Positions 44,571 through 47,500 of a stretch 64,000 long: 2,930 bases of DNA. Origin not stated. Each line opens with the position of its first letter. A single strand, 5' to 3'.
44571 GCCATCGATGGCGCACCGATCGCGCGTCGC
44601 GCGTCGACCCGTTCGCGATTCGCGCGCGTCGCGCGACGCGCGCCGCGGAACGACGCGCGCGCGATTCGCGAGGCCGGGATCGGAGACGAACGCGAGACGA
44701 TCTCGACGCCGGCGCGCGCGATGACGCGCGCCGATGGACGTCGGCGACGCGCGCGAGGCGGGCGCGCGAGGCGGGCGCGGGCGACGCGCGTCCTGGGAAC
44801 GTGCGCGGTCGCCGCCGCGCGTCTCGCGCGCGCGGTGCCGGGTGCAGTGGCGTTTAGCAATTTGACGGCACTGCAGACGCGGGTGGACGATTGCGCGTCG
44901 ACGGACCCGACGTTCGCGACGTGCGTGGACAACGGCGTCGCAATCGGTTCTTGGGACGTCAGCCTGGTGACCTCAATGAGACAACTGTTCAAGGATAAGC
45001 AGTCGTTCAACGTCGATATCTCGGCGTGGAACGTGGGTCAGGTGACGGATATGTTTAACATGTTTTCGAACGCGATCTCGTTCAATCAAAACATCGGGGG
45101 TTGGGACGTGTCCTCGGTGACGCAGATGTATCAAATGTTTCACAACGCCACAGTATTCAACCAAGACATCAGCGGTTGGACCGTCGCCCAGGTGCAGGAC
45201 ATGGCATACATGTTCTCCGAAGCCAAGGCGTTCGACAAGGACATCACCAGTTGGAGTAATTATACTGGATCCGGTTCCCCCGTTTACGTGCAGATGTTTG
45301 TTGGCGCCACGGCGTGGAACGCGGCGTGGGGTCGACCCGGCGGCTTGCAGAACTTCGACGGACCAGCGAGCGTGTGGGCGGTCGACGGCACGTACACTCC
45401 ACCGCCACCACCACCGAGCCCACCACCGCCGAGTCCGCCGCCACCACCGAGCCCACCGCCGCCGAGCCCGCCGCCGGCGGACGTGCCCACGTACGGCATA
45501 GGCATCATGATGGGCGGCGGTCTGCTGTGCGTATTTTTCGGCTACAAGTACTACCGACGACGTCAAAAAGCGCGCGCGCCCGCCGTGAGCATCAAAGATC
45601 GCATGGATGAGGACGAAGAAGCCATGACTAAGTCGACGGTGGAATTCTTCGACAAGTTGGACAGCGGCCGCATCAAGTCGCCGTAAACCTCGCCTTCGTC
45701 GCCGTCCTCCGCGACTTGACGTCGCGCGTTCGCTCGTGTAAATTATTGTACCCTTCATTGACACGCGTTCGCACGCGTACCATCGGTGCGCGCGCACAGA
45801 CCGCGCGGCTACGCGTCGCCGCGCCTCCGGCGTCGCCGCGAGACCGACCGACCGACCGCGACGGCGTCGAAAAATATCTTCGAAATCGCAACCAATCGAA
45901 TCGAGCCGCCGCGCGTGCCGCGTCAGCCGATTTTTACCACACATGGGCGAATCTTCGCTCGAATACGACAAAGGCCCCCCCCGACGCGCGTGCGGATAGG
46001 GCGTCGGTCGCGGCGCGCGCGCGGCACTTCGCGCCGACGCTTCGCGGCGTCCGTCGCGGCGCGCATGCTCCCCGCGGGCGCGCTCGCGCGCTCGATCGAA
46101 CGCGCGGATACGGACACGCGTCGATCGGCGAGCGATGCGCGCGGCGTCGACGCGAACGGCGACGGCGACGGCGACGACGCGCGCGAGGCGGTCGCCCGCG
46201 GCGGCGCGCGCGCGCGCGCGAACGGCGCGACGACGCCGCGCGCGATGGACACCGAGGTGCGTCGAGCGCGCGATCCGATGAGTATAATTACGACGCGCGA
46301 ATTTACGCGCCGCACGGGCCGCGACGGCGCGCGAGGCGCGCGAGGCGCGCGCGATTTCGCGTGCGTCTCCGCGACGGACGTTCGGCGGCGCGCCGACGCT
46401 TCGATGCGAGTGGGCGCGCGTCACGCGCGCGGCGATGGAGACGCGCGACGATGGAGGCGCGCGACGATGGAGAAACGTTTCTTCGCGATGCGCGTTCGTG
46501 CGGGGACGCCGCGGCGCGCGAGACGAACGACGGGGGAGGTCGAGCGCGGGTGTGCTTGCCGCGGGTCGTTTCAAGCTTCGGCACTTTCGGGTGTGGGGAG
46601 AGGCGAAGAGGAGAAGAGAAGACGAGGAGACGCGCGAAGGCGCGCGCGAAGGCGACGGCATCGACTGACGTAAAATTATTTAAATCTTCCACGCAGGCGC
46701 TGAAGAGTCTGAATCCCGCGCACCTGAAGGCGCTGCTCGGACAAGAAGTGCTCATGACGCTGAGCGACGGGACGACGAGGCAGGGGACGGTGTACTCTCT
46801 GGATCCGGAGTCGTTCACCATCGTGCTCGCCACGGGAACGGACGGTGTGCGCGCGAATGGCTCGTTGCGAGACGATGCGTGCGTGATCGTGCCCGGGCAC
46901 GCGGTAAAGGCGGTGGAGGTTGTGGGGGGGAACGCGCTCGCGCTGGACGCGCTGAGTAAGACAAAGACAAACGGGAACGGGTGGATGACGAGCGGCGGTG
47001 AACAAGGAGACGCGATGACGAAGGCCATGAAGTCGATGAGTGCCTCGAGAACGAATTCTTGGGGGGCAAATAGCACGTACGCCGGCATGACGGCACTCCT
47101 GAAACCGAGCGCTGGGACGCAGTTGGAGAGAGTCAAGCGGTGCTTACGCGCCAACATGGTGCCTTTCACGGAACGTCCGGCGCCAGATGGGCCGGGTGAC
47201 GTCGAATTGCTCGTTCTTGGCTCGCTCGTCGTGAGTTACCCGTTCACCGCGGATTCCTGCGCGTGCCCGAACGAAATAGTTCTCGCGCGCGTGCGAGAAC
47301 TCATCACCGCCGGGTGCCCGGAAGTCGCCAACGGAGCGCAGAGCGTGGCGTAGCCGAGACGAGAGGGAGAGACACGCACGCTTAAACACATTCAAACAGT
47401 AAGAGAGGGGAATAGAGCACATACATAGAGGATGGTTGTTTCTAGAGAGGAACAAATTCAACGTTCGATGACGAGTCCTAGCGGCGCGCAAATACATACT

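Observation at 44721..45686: DUF285 (Mycoplasma-type repeat) protein on a Pro-rich stalk with a TM anchor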

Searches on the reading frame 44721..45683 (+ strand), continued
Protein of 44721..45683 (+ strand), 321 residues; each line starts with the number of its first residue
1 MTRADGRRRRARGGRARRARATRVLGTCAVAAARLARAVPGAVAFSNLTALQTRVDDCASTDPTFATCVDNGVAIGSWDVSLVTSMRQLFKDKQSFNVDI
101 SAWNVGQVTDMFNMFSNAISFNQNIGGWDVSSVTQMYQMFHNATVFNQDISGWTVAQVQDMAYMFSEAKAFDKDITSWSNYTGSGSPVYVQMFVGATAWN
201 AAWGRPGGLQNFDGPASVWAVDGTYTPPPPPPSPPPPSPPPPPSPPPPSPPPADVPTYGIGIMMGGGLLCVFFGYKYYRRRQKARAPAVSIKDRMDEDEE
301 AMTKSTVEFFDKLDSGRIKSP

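Call 33: predict_structure(alignment_id=A1)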
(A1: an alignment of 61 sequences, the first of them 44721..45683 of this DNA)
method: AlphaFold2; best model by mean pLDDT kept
length: 321 residues; sequences in the alignment: 61
mean_pLDDT: 77.4   pTM: 0.58
mean pLDDT of the five models: 77.4, 76.6, 76.3, 76.0, 75.4
residues with pLDDT >= 90: 148; 70-90: 63; 50-70: 46; < 50: 64
segments of 3 or more residues with pLDDT < 50: 1-8, 14-30, 32-34, 207-214, 216-228, 254-256
pLDDT, mean of each block of 10 residues (from residue 1): 45 46 45 52 93 98 95 96 98 98 98 98 98 97 97 94 96 87 75 90 60 46 47 71 53 50 70 91 75 80 80 64 42
secondary structure, 60 per line:
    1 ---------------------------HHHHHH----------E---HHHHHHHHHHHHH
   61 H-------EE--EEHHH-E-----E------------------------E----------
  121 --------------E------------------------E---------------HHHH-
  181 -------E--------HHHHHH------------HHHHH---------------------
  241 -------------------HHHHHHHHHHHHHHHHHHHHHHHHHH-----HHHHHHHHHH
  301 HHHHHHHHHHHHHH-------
elements in order: H28-33 H48-61 H176-179 H197-202 H215-219 H260-285 H291-314

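Call 39: fold_search(model_id=the predicted structure, library=pdb)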
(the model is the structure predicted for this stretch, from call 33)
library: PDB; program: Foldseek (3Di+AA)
matches with E <= 10: 27; with E <= 0.001: 0
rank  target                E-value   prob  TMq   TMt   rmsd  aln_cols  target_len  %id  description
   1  5a5c_B                1.3e-01  0.38  0.17  0.17   9.4       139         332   12  Structure of an engineered neuronal LRRTM2 adhesion molecule (released 2016-02-03)
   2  4p8s_A                3.8e-01  0.16  0.17  0.19  11.6       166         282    7  Crystal structure of Nogo-receptor-2 (released 2014-04-09)
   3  3zyi_A                8.2e-01  0.21  0.19  0.16   7.0       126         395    6  NetrinG2 in complex with NGL2 (released 2011-10-05)
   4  8xum_A                9.7e-01  0.16  0.19  0.09   6.5       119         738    7  Structure of LGR4 with RSPO2 (released 2025-01-15)
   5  5a5c_A                1.0e+00  0.11  0.17  0.17   8.5       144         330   12  Structure of an engineered neuronal LRRTM2 adhesion molecule (released 2016-02-03)
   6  7b1d_B                1.1e+00  0.08  0.14  0.07  10.7       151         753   10  Cryo-EM of Aedes Aegypti Toll5A (released 2022-07-13)
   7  8rts_A                1.6e+00  0.21  0.22  0.11   6.4       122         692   10  Structure of a homomeric human LRRC8C Volume-Regulated Anion Channel (released 2024-11-13)
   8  5zln_B                1.7e+00  0.20  0.22  0.10   6.6       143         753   10  Crystal structure of mouse TLR9 in complex with two DNAs (CpG DNA and TCGCCA DNA) (released 2018-04-25)
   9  3wpf                  1.8e+00  0.14  0.21  0.10   7.4       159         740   11  Crystal structure of mouse TLR9 (unliganded form) (released 2015-02-11)
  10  6bxc_C                1.8e+00  0.12  0.17  0.29   6.4       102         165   15  Crystal structure of N-terminal fragment of Zebrafish Toll-Like Receptor 5 (TLR5) with Lamprey Variable Lymphocyte Rec (released 2018-05-09)
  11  5wk4_A                1.9e+00  0.05  0.13  0.20   9.8       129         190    8  Crystal structure of an anti-idiotype VLR (released 2017-12-13)
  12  7crb_A                1.9e+00  0.05  0.15  0.09  11.3       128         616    7  Cryo-EM structure of plant NLR RPP1 LRR-ID domain in complex with ATR1 (released 2020-12-16)
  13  6zjz_A                2.1e+00  0.15  0.26  0.13   6.8       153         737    8  Discovery of M5049: a novel selective TLR7/8 inhibitor for treatment of autoimmunity (released 2020-12-30)
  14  1gwb_A                2.2e+00  0.21  0.21  0.25   3.9        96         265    7  STRUCTURE OF GLYCOPROTEIN 1B (released 2003-02-06)
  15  8xfs_A                2.3e+00  0.08  0.14  0.07   5.7        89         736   10  LGR4-RSPO2-ZNRF3 RING domain (1:2:2) (released 2024-12-04)
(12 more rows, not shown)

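Call 40: find_related_loci(query=window:44721-45683:+, collection=metagenome_contigs, flank=1500)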
Query window:44721-45683:+ (321 aa) in metagenome_contigs; peptide patterns used: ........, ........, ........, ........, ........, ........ (x = any residue, [..] = any of these).
231 stretches matched a pattern; 27 encode a relative of the query (tblastn E <= 1e-3); 27 distinct loci.
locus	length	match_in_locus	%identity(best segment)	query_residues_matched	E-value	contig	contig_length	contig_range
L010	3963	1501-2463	100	1-321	0e+0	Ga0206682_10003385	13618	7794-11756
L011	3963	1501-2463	99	1-321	0e+0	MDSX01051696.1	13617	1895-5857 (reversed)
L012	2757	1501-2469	97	1-321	0e+0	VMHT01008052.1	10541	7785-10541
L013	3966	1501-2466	95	1-321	0e+0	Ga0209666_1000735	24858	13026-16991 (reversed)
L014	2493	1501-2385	95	24-319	2e-155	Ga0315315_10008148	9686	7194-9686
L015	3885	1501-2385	92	24-319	1e-144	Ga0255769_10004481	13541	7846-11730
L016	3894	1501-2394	91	24-319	2e-144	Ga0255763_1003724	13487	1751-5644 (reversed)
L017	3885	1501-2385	92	24-319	6e-144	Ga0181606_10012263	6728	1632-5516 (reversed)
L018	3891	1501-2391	91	24-319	3e-143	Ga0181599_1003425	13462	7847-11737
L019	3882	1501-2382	78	25-318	2e-123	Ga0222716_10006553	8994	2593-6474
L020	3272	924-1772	75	25-318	1e-125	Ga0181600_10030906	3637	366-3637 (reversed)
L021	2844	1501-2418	56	57-201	1e-31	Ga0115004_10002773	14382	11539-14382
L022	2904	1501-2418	56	57-201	1e-31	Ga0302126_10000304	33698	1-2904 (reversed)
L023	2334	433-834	52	75-200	6e-27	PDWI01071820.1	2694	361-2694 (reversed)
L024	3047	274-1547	48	58-196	1e-25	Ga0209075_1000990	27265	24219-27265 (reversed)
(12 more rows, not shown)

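Call 45: search_protein_representatives(alignment_id=A2)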
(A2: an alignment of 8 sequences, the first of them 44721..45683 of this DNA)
Query: 8 sequences, 319 profile positions. Proteins with E-value up to 0.001 (for the whole library): 94333; up to 1e-10: 63134; up to 1e-30: 25239. The best 150 are listed.
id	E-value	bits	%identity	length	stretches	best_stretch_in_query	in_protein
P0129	0.0e+00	2571.3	-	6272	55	80-203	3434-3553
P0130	0.0e+00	2569.2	-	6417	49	77-203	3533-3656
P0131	0.0e+00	1799.6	-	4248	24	78-183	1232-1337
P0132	0.0e+00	1713.0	-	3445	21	77-198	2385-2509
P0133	0.0e+00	1668.4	-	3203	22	79-181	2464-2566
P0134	0.0e+00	1655.5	-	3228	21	81-182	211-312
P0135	0.0e+00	1622.2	-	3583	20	78-182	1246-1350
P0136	0.0e+00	1618.6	-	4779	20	79-188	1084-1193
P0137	0.0e+00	1550.1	-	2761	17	78-181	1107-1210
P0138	0.0e+00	1517.6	-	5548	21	85-230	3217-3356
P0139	0.0e+00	1489.7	-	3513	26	67-203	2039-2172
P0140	0.0e+00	1478.6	-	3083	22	75-175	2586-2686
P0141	0.0e+00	1471.9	-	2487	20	79-178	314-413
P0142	0.0e+00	1410.8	-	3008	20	78-181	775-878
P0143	0.0e+00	1386.2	-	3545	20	79-198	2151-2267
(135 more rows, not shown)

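Call 61: find_related_loci(query=A2, collection=viral_contigs, flank=3000)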
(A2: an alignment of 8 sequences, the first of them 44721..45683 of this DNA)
Query A2 (321 aa) in viral_contigs; peptide patterns used: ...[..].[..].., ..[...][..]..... (x = any residue, [..] = any of these).
456 stretches matched a pattern; 422 encode a relative of the query (tblastn E <= 1e-3); the best 80 are kept; 80 distinct loci.
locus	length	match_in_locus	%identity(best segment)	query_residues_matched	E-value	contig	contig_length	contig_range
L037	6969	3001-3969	48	75-223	6e-34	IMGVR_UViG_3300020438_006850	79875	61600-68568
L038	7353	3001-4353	50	29-204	1e-33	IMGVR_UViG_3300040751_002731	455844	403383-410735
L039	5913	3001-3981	52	75-205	2e-33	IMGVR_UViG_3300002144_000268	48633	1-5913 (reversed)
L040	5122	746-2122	53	74-200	6e-33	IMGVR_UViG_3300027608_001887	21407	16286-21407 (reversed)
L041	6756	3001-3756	47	34-200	6e-33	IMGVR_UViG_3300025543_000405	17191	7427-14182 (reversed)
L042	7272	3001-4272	54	65-202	8e-33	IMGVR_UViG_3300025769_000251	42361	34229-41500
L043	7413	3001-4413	58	75-203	6e-33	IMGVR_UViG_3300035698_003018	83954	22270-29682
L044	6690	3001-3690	55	55-200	3e-32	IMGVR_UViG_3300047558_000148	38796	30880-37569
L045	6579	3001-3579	46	75-219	8e-32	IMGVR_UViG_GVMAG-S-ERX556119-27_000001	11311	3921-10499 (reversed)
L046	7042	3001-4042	49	32-200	8e-32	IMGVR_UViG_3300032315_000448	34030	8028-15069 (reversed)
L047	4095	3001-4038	52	48-221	1e-31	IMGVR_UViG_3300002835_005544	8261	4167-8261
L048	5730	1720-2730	48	65-204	8e-32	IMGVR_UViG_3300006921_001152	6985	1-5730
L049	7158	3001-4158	48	41-179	2e-31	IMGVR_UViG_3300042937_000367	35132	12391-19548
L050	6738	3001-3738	41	32-200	2e-31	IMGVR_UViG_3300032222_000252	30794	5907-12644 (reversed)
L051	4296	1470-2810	48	46-226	3e-31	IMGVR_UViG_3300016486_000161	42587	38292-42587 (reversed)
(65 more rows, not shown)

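Call 63: fold_search(model_id=the predicted structure, library=viral)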
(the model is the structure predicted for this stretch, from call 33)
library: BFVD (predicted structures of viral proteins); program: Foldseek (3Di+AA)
matches with E <= 10: 60; with E <= 0.001: 45
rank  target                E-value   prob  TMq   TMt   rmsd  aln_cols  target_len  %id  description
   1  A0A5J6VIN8            1.7e-14  1.00  0.44  0.53   3.0       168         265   42  BspA family leucine-rich repeat surface protein [Megaviridae environmental sample]
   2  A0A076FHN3            1.4e-12  1.00  0.40  0.88   2.1       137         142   40  BspA family leucine-rich repeat surface protein [Aureococcus anophagefferens virus]
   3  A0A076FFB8            1.0e-11  1.00  0.41  0.28   2.5       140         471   36  Uncharacterized protein [Aureococcus anophagefferens virus]
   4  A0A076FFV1            1.1e-11  1.00  0.44  0.64   6.7       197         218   31  BspA family leucine-rich repeat surface protein [Aureococcus anophagefferens virus]
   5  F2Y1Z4                1.3e-11  1.00  0.42  0.22   3.7       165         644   37  (no name in the UniProt tables at hand)
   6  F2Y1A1                1.8e-11  1.00  0.36  0.14   4.9       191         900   33  (no name in the UniProt tables at hand)
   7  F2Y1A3                1.9e-11  1.00  0.41  0.12   6.1       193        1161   30  (no name in the UniProt tables at hand)
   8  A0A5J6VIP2            2.9e-11  1.00  0.44  0.28   7.0       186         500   31  BspA family leucine-rich repeat surface protein [Megaviridae environmental sample]
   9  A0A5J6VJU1            3.1e-11  1.00  0.37  0.50   4.6       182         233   31  Surface protein [Megaviridae environmental sample]
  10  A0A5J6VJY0            6.3e-11  1.00  0.34  0.28   3.7       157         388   34  BspA family leucine-rich repeat surface protein [Megaviridae environmental sample]
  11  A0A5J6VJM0            7.9e-11  1.00  0.27  0.24   8.3       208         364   28  BspA family leucine-rich repeat surface protein [Megaviridae environmental sample]
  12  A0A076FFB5            9.9e-11  1.00  0.40  0.27   2.7       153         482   39  Putative E3 ubiquitin ligase [Aureococcus anophagefferens virus]
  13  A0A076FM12            1.9e-10  1.00  0.36  0.30   1.4       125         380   43  BspA family leucine-rich repeat surface protein [Aureococcus anophagefferens virus]
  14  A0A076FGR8            2.5e-10  1.00  0.35  0.34   4.0       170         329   31  BspA family leucine-rich repeat surface protein [Aureococcus anophagefferens virus]
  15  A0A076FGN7            3.0e-10  1.00  0.39  0.69   2.9       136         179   34  Uncharacterized protein [Aureococcus anophagefferens virus]
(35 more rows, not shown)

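Call 65: search_protein_families(library=pfam, proteins=[L045:2776-4143:+, L045:1792-2577:-, L045:4113-4922:+, L045:5005-6072:+, L045:564-2108:-], max_evalue=0.01)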
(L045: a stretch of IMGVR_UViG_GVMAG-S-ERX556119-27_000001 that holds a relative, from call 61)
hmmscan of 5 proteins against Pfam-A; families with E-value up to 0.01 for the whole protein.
L045:2776-4143:+ (456 aa): 1 family
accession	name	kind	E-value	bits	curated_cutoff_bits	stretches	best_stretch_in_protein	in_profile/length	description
PF03382.20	DUF285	-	3.3e-57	191.9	25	2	151-247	16-112/120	Mycoplasma protein of unknown function, DUF285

L045:1792-2577:- (262 aa): 0 families

L045:4113-4922:+ (270 aa): 1 family
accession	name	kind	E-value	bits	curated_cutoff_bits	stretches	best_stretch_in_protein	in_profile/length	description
PF20691.3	TAGT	-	5e-15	56.4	27.5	1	20-222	2-205/205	TET-Associated Glycosyltransferase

L045:5005-6072:+ (356 aa): 1 family
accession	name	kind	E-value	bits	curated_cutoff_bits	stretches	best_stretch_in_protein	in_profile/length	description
PF20043.4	DUF6445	-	6.5e-17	62.7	24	2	266-323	163-224/224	Family of unknown function (DUF6445)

L045:564-2108:- (515 aa): 0 families

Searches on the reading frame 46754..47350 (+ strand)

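Call 57: search_protein_families(library=pfam, proteins=[window:46754-47350:+], max_evalue=0.001)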
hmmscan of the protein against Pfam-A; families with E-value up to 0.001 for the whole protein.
window:46754-47350:+ (199 aa): 1 family
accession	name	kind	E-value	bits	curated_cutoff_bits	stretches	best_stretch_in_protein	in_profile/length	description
PF20417.3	Gemin6_C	-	4.3e-07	30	33.4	1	126-185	18-73/80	Gemin6 C-terminal domain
